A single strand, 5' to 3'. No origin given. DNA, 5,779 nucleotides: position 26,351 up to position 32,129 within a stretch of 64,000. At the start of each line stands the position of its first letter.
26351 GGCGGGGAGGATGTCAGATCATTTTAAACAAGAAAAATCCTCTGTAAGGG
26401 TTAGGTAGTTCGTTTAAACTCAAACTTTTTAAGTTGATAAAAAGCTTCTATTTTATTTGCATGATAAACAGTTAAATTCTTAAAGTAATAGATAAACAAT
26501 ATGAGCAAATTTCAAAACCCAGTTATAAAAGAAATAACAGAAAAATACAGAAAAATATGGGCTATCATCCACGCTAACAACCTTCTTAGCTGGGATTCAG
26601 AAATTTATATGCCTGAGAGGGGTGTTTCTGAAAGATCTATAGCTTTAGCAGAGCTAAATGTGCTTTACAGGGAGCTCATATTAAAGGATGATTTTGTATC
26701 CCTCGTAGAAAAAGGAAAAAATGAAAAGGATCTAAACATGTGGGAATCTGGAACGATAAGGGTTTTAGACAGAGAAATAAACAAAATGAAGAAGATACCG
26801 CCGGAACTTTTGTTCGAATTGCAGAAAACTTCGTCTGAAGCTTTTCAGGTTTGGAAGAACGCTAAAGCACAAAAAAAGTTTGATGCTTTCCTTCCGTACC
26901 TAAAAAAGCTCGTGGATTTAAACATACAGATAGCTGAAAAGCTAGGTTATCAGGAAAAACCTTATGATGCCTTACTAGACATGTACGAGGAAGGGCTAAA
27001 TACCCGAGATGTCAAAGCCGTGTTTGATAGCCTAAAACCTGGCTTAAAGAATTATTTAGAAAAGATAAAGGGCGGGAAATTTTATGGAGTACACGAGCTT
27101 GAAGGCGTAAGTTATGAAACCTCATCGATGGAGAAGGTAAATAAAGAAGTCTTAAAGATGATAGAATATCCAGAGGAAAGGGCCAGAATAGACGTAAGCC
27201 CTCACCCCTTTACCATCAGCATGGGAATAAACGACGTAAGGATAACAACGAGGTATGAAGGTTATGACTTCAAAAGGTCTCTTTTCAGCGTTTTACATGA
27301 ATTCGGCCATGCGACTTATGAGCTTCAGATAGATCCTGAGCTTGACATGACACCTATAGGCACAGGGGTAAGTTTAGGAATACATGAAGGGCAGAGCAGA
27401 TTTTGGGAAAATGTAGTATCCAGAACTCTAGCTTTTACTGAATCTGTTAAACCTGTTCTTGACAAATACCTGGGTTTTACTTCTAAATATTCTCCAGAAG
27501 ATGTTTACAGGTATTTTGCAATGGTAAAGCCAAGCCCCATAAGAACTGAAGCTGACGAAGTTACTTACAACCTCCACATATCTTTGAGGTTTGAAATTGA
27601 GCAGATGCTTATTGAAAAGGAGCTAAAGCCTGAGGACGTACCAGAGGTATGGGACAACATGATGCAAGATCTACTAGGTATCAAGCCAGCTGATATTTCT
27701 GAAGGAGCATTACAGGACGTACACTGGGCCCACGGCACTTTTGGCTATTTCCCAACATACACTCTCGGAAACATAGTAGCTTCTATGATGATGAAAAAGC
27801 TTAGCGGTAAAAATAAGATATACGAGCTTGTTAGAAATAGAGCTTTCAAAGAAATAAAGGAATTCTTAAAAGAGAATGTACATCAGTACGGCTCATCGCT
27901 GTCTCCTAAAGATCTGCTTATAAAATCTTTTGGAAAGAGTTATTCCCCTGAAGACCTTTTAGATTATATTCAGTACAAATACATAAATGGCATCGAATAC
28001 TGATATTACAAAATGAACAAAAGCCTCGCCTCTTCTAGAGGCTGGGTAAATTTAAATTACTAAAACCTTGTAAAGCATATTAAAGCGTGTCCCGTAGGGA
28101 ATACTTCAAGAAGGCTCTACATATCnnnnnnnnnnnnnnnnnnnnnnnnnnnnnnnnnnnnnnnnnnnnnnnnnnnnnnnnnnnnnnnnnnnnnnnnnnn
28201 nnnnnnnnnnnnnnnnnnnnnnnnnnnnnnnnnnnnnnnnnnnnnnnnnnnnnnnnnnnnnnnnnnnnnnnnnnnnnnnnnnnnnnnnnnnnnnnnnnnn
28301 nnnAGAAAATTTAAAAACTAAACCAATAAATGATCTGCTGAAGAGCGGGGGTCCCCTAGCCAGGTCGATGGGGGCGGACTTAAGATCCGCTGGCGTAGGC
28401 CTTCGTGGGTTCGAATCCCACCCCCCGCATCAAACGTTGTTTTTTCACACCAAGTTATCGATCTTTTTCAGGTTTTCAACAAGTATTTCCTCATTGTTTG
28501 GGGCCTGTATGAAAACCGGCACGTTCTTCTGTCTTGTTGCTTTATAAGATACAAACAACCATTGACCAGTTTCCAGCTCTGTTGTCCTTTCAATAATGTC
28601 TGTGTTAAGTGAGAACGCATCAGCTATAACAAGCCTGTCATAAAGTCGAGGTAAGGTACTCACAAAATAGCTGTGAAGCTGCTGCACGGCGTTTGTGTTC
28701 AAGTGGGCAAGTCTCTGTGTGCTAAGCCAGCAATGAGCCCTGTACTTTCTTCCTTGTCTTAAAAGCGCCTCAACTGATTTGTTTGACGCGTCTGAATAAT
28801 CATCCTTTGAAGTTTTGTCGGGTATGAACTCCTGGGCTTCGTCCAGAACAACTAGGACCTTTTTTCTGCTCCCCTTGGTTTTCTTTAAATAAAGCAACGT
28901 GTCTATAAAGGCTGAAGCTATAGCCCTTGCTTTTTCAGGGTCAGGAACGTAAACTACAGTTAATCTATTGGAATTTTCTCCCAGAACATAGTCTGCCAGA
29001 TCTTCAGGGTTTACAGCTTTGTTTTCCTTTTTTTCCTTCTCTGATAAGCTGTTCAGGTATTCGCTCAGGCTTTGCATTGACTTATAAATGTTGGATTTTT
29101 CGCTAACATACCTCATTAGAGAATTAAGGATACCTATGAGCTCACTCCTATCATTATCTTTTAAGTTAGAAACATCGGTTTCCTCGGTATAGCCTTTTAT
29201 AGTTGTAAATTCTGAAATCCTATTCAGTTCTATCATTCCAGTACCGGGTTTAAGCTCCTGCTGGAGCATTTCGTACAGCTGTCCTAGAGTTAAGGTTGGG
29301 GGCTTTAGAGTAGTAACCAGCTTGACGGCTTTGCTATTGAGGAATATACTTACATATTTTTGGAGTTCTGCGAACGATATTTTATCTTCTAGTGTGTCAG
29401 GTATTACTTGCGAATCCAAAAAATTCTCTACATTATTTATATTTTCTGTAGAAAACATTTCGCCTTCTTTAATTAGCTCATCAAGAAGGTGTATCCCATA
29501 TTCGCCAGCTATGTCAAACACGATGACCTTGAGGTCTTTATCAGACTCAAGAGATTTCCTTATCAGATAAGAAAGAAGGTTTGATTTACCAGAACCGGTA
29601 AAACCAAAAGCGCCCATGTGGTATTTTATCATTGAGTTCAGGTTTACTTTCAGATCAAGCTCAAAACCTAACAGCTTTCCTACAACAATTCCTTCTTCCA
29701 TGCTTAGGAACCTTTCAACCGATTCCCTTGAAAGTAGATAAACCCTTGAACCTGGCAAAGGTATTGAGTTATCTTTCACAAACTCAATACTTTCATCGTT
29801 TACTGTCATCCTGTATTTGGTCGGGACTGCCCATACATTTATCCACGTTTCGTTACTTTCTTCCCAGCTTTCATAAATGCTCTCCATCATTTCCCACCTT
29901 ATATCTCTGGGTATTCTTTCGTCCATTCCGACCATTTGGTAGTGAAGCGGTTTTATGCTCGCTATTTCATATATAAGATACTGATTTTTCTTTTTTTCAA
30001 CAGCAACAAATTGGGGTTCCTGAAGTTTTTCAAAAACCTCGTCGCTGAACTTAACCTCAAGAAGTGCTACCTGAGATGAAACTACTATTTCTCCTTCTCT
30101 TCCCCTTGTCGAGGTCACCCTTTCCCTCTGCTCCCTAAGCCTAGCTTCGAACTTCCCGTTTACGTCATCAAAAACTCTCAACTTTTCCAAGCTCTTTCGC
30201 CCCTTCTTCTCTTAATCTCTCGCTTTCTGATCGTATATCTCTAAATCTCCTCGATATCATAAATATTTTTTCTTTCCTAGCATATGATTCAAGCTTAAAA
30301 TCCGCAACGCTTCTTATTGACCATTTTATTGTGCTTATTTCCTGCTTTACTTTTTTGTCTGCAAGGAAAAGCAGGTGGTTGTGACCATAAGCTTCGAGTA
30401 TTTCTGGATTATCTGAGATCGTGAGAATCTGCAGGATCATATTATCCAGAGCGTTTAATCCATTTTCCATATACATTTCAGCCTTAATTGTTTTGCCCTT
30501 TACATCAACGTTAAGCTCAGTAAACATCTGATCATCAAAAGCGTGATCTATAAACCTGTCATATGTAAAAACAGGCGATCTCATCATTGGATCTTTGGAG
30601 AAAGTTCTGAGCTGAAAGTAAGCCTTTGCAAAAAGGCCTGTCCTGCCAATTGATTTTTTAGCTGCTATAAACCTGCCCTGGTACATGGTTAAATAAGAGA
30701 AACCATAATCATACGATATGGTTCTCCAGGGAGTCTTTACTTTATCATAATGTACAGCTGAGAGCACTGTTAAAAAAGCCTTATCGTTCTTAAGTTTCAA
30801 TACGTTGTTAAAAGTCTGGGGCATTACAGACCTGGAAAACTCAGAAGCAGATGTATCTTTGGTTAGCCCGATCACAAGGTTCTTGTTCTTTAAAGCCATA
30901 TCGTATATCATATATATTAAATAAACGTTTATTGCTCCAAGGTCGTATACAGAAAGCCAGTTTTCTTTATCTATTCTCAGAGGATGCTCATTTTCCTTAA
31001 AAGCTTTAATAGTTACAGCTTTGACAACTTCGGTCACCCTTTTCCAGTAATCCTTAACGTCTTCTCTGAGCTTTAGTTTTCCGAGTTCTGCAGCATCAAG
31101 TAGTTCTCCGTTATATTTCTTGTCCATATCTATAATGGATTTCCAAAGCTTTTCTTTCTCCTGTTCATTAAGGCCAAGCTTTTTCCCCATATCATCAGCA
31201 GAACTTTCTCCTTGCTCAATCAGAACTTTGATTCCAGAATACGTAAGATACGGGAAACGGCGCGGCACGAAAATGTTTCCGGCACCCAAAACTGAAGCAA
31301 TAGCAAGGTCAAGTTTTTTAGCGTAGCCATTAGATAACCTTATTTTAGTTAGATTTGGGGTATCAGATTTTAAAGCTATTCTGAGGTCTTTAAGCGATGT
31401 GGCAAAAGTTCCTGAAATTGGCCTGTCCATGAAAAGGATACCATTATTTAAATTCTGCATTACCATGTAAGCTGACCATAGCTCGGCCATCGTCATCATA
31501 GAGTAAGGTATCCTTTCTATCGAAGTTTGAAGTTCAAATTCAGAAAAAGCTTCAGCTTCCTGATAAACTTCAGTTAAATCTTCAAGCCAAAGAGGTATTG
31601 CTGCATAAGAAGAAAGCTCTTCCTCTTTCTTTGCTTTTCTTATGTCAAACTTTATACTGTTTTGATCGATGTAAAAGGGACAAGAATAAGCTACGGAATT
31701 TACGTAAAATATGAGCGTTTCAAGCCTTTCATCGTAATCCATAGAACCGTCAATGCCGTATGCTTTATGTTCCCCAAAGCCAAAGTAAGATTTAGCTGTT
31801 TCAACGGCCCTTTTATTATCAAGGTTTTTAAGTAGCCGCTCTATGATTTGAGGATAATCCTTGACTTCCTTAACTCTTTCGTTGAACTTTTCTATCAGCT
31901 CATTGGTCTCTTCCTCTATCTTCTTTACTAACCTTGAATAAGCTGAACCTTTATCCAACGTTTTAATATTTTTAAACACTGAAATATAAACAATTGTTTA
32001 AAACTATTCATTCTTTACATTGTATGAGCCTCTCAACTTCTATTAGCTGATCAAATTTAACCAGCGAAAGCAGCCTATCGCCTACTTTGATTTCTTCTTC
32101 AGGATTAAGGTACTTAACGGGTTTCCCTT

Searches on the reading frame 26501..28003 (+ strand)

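Call 10: search_protein_families(library=pfam, proteins=[window:26501-28003:+])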
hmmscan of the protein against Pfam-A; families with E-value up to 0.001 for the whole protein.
window:26501-28003:+ (500 aa): 1 family
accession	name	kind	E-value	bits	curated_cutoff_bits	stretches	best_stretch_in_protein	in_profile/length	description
PF02074.21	Peptidase_M32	-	7.3e-141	470.6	25.1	1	12-494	2-489/489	Carboxypeptidase Taq (M32) metallopeptidase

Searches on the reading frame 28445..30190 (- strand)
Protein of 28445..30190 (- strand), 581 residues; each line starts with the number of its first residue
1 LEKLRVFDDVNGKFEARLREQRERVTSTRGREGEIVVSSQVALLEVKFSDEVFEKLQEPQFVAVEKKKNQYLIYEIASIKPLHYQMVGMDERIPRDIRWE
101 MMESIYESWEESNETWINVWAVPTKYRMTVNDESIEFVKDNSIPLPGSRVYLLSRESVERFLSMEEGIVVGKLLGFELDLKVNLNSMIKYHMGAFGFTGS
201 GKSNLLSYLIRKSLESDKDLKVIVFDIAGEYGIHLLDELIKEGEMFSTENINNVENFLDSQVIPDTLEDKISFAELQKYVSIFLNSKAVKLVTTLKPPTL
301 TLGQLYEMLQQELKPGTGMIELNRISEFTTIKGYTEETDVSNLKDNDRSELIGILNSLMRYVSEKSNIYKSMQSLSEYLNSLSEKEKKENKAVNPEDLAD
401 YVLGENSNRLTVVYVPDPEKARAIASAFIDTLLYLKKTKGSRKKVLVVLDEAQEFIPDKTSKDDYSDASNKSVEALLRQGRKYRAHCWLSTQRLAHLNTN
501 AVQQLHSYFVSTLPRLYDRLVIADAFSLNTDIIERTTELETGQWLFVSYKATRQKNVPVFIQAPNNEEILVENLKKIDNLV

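Call 10: search_protein_families(library=pfam, proteins=[window:28445-30190:-])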
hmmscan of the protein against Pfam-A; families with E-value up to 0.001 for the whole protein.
window:28445-30190:- (581 aa): 3 families
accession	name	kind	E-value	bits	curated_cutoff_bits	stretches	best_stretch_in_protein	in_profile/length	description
PF01935.23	DUF87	-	1.3e-18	68.3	23.2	1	168-381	1-188/220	Helicase HerA, central domain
PF10412.15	TrwB_AAD_bind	-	0.00018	21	20.5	0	189-231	15-55/387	Type IV secretion-system coupling protein DNA-binding domain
PF01637.24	ATPase_2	-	0.0004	20.7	33.2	0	195-262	26-82/225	ATPase domain predominantly from Archaea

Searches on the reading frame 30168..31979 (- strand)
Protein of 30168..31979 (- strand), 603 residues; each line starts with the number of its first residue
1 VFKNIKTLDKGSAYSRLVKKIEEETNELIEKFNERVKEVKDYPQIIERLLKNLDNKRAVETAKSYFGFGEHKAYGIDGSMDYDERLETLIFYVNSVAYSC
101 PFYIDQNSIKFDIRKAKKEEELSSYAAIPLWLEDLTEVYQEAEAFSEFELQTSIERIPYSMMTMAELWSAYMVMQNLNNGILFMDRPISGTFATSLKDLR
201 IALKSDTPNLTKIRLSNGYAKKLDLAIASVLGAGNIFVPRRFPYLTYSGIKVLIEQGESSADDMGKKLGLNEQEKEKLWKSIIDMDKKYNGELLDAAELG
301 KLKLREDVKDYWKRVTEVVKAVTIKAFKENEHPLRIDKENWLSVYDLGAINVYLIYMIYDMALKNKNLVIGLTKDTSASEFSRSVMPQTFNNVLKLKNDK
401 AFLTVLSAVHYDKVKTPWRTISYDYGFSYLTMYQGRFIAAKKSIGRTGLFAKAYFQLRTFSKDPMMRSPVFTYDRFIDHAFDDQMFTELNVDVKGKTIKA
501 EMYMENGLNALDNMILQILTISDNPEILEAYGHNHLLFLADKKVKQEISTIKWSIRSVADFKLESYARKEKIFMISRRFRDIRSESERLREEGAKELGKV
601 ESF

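Call 93: search_protein_families(library=pfam, proteins=[window:30168-31979:-])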
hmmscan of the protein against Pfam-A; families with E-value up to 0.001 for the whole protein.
window:30168-31979:- (603 aa): 1 family
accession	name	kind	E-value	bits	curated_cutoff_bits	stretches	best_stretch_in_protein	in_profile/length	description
PF09376.16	NurA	-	4.1e-05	23.6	21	1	72-340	2-107/254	NurA domain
